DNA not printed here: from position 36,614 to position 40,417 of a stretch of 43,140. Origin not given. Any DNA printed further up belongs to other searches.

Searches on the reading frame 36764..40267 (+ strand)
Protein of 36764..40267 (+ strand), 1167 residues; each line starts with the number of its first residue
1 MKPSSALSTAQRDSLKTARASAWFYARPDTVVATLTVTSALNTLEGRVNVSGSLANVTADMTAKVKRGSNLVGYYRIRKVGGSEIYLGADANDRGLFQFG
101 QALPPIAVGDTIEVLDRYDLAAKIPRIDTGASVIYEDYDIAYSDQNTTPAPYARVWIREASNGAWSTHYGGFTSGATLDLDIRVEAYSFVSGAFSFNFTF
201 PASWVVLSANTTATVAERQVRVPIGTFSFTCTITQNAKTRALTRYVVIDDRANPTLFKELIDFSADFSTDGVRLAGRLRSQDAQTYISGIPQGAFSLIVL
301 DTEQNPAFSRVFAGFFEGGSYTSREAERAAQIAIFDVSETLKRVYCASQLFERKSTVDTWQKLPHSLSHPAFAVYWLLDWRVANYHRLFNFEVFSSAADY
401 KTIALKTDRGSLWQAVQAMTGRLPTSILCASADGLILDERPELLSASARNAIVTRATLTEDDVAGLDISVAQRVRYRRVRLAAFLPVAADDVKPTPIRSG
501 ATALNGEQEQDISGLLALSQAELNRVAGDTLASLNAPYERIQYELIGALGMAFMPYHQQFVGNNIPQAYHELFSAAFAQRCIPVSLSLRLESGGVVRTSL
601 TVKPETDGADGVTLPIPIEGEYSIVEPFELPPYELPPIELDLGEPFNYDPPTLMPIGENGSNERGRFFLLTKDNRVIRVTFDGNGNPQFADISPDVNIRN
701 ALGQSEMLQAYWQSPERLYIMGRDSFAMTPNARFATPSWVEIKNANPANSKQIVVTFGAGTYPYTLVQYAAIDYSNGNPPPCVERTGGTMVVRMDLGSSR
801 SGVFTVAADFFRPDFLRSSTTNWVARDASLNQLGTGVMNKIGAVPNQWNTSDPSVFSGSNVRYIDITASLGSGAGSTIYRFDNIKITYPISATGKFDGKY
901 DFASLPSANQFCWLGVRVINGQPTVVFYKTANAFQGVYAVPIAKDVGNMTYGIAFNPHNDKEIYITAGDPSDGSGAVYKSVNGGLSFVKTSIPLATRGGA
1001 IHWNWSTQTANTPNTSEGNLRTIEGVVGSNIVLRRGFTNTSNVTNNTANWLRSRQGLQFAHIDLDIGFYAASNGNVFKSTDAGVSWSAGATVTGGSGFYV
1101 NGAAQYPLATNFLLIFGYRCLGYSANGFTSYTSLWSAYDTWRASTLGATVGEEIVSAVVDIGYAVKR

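Call 10: search_protein_families(library=pfam, proteins=[window:36764-40267:+], max_evalue=0.01)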
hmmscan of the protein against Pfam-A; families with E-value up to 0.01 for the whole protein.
window:36764-40267:+ (1167 aa): 0 families

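Call 54: search_protein_families(library=phrogs, proteins=[window:36764-40267:+], max_evalue=0.01)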
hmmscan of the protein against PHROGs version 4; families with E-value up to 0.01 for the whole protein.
window:36764-40267:+ (1167 aa): 0 families

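Call 55: search_solved_structures(query=window:36764-40267:+, max_evalue=1)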
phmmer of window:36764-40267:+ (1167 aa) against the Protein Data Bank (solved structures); distinct sequences matched with E-value up to 1: 1.
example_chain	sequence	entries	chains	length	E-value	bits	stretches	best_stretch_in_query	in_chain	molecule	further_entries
3rkr_A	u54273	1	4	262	0.82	10.5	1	405-521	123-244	Short chain oxidoreductase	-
